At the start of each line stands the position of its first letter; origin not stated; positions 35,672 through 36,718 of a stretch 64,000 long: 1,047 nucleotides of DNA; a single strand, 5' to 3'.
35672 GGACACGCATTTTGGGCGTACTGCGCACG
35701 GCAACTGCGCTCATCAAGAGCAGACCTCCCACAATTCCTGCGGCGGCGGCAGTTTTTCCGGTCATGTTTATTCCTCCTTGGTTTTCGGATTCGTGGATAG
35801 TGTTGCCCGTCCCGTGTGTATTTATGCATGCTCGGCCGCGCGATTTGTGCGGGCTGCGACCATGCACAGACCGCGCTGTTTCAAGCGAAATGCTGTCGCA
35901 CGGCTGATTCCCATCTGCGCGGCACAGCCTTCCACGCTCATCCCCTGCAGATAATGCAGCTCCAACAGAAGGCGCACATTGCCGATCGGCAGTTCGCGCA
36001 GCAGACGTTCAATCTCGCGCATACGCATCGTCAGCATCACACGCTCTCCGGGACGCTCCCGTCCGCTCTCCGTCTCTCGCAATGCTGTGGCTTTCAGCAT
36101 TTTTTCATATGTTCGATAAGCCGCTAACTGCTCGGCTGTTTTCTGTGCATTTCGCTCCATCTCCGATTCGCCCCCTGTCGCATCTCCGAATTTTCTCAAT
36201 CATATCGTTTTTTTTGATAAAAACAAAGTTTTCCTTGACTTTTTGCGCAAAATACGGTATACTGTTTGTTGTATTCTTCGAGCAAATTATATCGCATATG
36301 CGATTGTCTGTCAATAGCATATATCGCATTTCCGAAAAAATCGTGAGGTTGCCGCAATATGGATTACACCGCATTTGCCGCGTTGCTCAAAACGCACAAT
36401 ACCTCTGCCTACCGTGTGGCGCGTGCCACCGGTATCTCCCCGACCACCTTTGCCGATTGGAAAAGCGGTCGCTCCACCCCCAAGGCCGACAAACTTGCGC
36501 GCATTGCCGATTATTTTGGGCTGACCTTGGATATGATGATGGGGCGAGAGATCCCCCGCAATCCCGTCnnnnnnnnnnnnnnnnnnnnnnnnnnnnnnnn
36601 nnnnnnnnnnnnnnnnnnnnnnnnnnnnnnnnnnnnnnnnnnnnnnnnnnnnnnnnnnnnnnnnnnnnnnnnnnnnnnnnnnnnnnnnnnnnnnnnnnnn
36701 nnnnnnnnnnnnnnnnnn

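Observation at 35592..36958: Three-gene switch: an S24 self-cleaving-type repressor facing a region-4-only mini-sigma and a 57-aa membrane peptide, wired by face-to-face consensus promoters sharing a perfect palindrome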

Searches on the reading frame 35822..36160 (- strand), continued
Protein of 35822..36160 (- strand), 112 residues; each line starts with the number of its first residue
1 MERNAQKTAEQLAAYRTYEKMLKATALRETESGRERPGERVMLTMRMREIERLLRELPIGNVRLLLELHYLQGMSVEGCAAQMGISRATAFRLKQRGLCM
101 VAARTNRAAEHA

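Call 38: find_encoding_contigs(protein=P0042, flank=5000, max_places=1)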
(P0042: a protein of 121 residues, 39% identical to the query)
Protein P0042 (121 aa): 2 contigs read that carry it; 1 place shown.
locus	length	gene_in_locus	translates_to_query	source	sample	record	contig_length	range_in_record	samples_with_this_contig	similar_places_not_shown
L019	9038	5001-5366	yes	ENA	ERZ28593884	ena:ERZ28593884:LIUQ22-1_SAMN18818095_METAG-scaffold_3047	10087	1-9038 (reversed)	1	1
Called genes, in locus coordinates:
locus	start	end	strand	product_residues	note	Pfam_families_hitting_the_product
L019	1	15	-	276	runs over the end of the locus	-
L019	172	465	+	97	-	PF01381:HTH_3 (weak), PF12844:HTH_19 (weak)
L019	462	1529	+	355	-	PF00239:Resolvase, PF07508:Recombinase, PF13408:Zn_ribbon_recom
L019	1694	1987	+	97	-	-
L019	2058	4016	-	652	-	PF00005:ABC_tran, PF02463:SMC_N (faint), PF03215:Rad17 (faint), PF13476:AAA_23 (faint), PF13555:AAA_29 (faint), PF12848:ABC_tran_Xtn, PF00005:ABC_tran, PF16326:ABC_tran_CTD, +3 more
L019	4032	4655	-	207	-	PF01381:HTH_3, PF12844:HTH_19, PF13443:HTH_26, PF00717:Peptidase_S24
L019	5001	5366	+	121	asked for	PF07374:DUF1492 (weak)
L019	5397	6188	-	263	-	PF00245:Alk_phosphatase, PF01676:Metalloenzyme (weak)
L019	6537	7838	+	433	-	PF04734:Ceramidase_alk (faint)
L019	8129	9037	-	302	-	?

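Call 39: find_encoding_contigs(protein=P0049, flank=5000, max_places=1)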
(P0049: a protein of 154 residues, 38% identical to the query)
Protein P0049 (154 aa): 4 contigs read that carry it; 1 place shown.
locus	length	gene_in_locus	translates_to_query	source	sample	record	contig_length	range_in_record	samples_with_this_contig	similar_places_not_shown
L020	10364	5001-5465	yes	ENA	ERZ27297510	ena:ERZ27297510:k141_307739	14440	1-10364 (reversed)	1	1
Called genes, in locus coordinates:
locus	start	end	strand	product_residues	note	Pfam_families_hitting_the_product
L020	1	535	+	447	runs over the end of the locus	-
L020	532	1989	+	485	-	-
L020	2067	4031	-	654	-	PF00005:ABC_tran, PF02463:SMC_N (faint), PF13476:AAA_23 (faint), PF13555:AAA_29 (faint), PF01926:MMR_HSR1 (faint), PF13304:AAA_21 (faint), PF12848:ABC_tran_Xtn, PF00005:ABC_tran, +1 more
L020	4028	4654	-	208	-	PF01381:HTH_3, PF12844:HTH_19, PF13443:HTH_26 (weak), PF00717:Peptidase_S24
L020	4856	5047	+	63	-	-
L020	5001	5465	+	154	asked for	-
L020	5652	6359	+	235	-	-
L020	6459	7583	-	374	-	PF13439:Glyco_transf_4 (faint), PF20706:GT4-conflict, PF00534:Glycos_transf_1, PF13692:Glyco_trans_1_4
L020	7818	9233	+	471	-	PF00860:Xan_ur_permease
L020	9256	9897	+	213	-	PF14681:UPRTase, PF00156:Pribosyltran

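Call 44: predict_structure(alignment_id=A4)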
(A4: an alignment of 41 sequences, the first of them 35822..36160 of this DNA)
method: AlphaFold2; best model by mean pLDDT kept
length: 112 residues; sequences in the alignment: 41
mean_pLDDT: 95.4   pTM: 0.85
mean pLDDT of the five models: 95.4, 94.8, 94.9, 94.6, 93.1
residues with pLDDT >= 90: 99; 70-90: 13; 50-70: 0; < 50: 0
segments of 3 or more residues with pLDDT < 50: none
pLDDT, mean of each block of 10 residues (from residue 1): 91 98 94 91 97 97 98 98 98 98 92 80
secondary structure, 60 per line:
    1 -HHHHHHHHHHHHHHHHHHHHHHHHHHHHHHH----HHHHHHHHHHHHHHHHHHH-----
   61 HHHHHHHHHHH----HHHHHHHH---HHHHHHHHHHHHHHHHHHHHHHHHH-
elements in order: H2-32 H37-55 H61-71 H76-83 H87-111

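Call 46: fold_search(model_id=the predicted structure, library=pdb)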
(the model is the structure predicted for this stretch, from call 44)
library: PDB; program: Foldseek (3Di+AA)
matches with E <= 10: 273; with E <= 0.001: 0
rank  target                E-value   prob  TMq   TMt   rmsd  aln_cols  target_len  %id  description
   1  6pfv_A                7.4e-02  0.99  0.45  0.24  14.3       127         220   13  Structure of S. venezuelae RisG-WhiG-c-di-GMP complex: orthorhombic crystal form (released 2019-11-13)
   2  3vfz_A                7.8e-02  1.00  0.45  0.78   1.6        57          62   26  Crystal structure of -35 promoter binding domain of SigD of Mycobacterium tuberculosis (released 2013-02-13)
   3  3vep_H                9.2e-02  1.00  0.48  0.73   1.6        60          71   27  Crystal structure of SigD4 in complex with its negative regulator RsdA (released 2013-02-13)
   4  6dxo_A                9.2e-02  0.99  0.43  0.36   8.4       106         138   22  1.8 A structure of RsbN-BldN complex. (released 2018-07-11)
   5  3vep_A                9.7e-02  1.00  0.45  0.69   1.6        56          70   27  Crystal structure of SigD4 in complex with its negative regulator RsdA (released 2013-02-13)
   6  8jzt_E                1.2e-01  1.00  0.46  0.71   1.7        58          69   26  The sigF and anti-sigma factor complex (released 2024-10-16)
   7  3vep_D                1.6e-01  1.00  0.46  0.72   1.6        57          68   26  Crystal structure of SigD4 in complex with its negative regulator RsdA (released 2013-02-13)
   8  6dv9_F                1.6e-01  1.00  0.45  0.30   2.1        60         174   20  Crystal structure of Mycobacterium tuberculosis transcription initiation complex(ECF sigma factor L) containing 5nt RN (released 2019-02-20)
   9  3hug_E                1.7e-01  1.00  0.40  0.59   2.6        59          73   20  Crystal structure of Mycobacterium tuberculosis anti-sigma factor RslA in complex with -35 promoter binding domain of  (released 2010-03-02)
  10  9a50_A                1.8e-01  1.00  0.45  0.21   3.1        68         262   22  Integrative model of RPSB-RPOC by crosslinking MS and deep learning (released 2024-09-18)
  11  8jzt_A                1.9e-01  1.00  0.44  0.82   1.6        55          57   27  The sigF and anti-sigma factor complex (released 2024-10-16)
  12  1xsv_A                1.9e-01  1.00  0.49  0.51   3.3        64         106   25  X-ray crystal structure of conserved hypothetical UPF0122 protein SAV1236 from Staphylococcus aureus subsp. aureus Mu5 (released 2004-10-26)
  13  9m9e_F                1.9e-01  1.00  0.40  0.26   2.3        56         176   27  Structural Basis of Pausing During Transcription Initiation in Mycobacterium tuberculosis (released 2026-01-14)
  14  3hug_K                1.9e-01  1.00  0.40  0.60   2.5        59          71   20  Crystal structure of Mycobacterium tuberculosis anti-sigma factor RslA in complex with -35 promoter binding domain of  (released 2010-03-02)
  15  3hug_C                1.9e-01  0.98  0.43  0.58   4.4        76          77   21  Crystal structure of Mycobacterium tuberculosis anti-sigma factor RslA in complex with -35 promoter binding domain of  (released 2010-03-02)
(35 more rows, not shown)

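Call 47: search_solved_structures(query=A4, max_evalue=0.01, show_alignments=1)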
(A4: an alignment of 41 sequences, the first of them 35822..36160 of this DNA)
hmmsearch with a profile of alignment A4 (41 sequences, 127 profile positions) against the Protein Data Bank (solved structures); distinct sequences matched with E-value up to 0.01: 1.
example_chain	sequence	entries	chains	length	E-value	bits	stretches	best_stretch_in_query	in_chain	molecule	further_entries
1xsv_A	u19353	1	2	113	0.00058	23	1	57-106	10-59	Hypothetical UPF0122 protein SAV1236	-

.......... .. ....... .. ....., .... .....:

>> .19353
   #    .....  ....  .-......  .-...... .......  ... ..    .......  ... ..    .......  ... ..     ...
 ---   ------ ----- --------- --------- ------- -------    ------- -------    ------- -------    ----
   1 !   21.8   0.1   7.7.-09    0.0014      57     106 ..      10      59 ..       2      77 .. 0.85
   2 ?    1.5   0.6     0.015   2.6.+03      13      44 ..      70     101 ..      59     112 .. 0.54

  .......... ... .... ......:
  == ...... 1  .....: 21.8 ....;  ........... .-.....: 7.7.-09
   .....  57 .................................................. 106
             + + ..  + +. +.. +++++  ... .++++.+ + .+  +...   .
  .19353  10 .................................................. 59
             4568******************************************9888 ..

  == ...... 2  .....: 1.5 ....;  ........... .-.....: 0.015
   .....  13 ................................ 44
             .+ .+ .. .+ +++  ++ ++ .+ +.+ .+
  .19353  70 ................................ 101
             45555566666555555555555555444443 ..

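Call 60: search_dna_similar(query=window:35822-36160:-, collection=phages, mode=protein, max_evalue=0.01, max_rows=15)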
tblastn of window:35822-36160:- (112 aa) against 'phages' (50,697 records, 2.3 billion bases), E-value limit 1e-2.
No match.

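Call 62: find_related_loci(query=A4, collection=viral_contigs, flank=6000)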
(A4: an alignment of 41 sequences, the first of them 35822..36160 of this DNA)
Query A4 (112 aa) in viral_contigs; peptide patterns used: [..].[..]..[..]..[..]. (x = any residue, [..] = any of these).
44 stretches matched a pattern; 2 encode a relative of the query (tblastn E <= 1e-3); 2 distinct loci.
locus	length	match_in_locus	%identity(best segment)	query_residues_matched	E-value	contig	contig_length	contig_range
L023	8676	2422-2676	34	34-112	3e-7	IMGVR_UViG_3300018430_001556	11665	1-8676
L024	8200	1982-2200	34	32-95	2e-6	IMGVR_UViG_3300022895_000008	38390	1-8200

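Call 70: find_encoding_contigs(protein=P0053, flank=5000, max_places=1)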
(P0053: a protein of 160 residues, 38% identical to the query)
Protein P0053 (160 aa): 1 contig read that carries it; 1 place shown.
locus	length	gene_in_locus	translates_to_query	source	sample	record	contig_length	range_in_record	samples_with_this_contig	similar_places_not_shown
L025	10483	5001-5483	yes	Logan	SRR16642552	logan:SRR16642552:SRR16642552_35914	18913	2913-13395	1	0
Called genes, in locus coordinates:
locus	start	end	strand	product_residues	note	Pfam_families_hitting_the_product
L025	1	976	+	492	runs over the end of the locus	-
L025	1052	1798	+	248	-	PF23023:Anti-Pycsar_Apyc1, PF00753:Lactamase_B, PF12706:Lactamase_B_2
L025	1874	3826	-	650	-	PF00005:ABC_tran, PF02463:SMC_N (faint), PF13476:AAA_23 (faint), PF13555:AAA_29 (faint), PF01926:MMR_HSR1 (faint), PF13304:AAA_21 (faint), PF12848:ABC_tran_Xtn, PF00005:ABC_tran, +1 more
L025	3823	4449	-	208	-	PF12844:HTH_19, PF13443:HTH_26, PF01381:HTH_3 (weak), PF00717:Peptidase_S24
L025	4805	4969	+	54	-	-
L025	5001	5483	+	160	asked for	-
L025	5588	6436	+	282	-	PF08282:Hydrolase_3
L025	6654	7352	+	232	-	-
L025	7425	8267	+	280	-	PF12541:DUF3737, PF13229:Beta_helix (faint)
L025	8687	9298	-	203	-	-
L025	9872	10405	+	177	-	PF01915:Glyco_hydro_3_C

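Call 71: find_encoding_contigs(protein=P0059, flank=5000, max_places=1)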
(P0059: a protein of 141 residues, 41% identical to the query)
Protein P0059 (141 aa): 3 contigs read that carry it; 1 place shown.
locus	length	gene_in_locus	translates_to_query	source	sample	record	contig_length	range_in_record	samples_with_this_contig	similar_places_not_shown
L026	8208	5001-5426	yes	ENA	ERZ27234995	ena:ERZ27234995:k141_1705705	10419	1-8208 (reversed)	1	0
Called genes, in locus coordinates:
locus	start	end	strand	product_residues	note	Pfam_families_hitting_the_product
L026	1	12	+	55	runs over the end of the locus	-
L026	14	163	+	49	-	-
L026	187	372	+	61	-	-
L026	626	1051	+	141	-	PF00436:SSB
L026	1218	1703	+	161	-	-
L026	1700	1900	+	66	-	PF14083:PGDYG (faint)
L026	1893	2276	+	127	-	-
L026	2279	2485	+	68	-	-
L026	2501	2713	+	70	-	-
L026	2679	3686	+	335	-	-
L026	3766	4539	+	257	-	-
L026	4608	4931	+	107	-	-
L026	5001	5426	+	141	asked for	PF07374:DUF1492 (weak), PF08281:Sigma70_r4_2 (weak)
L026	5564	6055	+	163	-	PF03592:Terminase_2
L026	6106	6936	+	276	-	-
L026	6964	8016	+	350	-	PF13290:CHB_HEX_C_1, PF13287:Fn3_assoc (weak)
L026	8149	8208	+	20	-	?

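Call 86: search_protein_families(library=padloc, proteins=[window:35822-36160:-], max_evalue=0.01)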
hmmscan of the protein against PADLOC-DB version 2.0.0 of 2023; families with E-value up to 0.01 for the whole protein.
window:35822-36160:- (112 aa): 0 families

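Call 89: fold_search(model_id=the predicted structure, library=viral)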
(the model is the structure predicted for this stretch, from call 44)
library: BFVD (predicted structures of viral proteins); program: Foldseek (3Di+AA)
matches with E <= 10: 476; with E <= 0.001: 2
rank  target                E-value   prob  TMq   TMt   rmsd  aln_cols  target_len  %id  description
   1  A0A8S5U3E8            9.1e-04  1.00  0.79  0.72   3.3       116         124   19  Sigma70 [Myoviridae sp. ctBtV12]
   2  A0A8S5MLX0            9.6e-04  1.00  0.74  0.69   2.9       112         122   11  Uncharacterized protein [Caudovirales sp. ct1Jx6]
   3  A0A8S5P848            1.3e-03  1.00  0.64  0.48   9.6       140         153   18  Uncharacterized protein [Siphoviridae sp. ctrvp54]
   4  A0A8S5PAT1            3.0e-03  1.00  0.51  0.26   8.3       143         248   17  ECF sigma factor [Siphoviridae sp. ctPat53]
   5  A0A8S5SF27            3.6e-03  1.00  0.71  0.63   5.1       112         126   19  RNA polymerase sigma-70 region 4 domain-containing protein [Caudovirales sp. ctrNG92]
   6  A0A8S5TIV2            5.0e-03  1.00  0.55  0.39   6.9       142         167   13  Uncharacterized protein [Myoviridae sp. ct9dX1]
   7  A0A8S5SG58            5.5e-03  1.00  0.58  0.59   3.8        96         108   20  Uncharacterized protein [Siphoviridae sp. ctxvK3]
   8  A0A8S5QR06            5.8e-03  1.00  0.62  0.25   9.9       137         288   16  CMP/hydroxymethyl CMP hydrolase [Caudovirales sp. ctkvU4]
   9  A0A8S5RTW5            6.5e-03  1.00  0.61  0.48   5.6       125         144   16  Uncharacterized protein [Ackermannviridae sp.]
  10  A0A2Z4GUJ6            6.9e-03  1.00  0.55  0.47   6.7       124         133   10  (no name in the UniProt tables at hand)
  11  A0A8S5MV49            6.9e-03  1.00  0.49  0.41   8.2       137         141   13  DUF1492 domain-containing protein [Caudovirales sp. ctUL28]
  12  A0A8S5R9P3            7.7e-03  1.00  0.80  0.67   5.6       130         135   15  Proline/betaine transporter, CYTOPLASMIC, COILED-COIL, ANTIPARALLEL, TWO-STRANDED [Siphoviridae sp. ctkfT29]
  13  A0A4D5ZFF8            7.7e-03  1.00  0.84  0.48   3.1       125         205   12  (no name in the UniProt tables at hand)
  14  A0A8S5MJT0            7.7e-03  1.00  0.62  0.41  10.4       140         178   18  DUF1492 domain-containing protein [Siphoviridae sp. ctMM521]
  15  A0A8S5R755            8.1e-03  1.00  0.64  0.53   9.6       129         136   14  Sigma-70, region 4 [virus sp. ct6Ax4]
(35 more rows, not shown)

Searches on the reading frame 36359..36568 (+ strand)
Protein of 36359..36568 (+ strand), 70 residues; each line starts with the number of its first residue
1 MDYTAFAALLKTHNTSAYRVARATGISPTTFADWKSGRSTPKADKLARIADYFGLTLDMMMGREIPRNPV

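Call 94: search_solved_structures(query=window:36359-36568:+, max_evalue=0.01, show_alignments=3)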
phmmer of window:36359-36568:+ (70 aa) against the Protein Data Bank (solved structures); distinct sequences matched with E-value up to 0.01: 2.
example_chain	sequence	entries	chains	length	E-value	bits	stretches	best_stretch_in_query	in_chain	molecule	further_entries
2kpj_A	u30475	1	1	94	1.5e-05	28.3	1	12-57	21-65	SOS-response transcriptional repressor, LexA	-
3op9_A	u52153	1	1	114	2.5e-05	27.6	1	7-62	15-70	Pli0006 protein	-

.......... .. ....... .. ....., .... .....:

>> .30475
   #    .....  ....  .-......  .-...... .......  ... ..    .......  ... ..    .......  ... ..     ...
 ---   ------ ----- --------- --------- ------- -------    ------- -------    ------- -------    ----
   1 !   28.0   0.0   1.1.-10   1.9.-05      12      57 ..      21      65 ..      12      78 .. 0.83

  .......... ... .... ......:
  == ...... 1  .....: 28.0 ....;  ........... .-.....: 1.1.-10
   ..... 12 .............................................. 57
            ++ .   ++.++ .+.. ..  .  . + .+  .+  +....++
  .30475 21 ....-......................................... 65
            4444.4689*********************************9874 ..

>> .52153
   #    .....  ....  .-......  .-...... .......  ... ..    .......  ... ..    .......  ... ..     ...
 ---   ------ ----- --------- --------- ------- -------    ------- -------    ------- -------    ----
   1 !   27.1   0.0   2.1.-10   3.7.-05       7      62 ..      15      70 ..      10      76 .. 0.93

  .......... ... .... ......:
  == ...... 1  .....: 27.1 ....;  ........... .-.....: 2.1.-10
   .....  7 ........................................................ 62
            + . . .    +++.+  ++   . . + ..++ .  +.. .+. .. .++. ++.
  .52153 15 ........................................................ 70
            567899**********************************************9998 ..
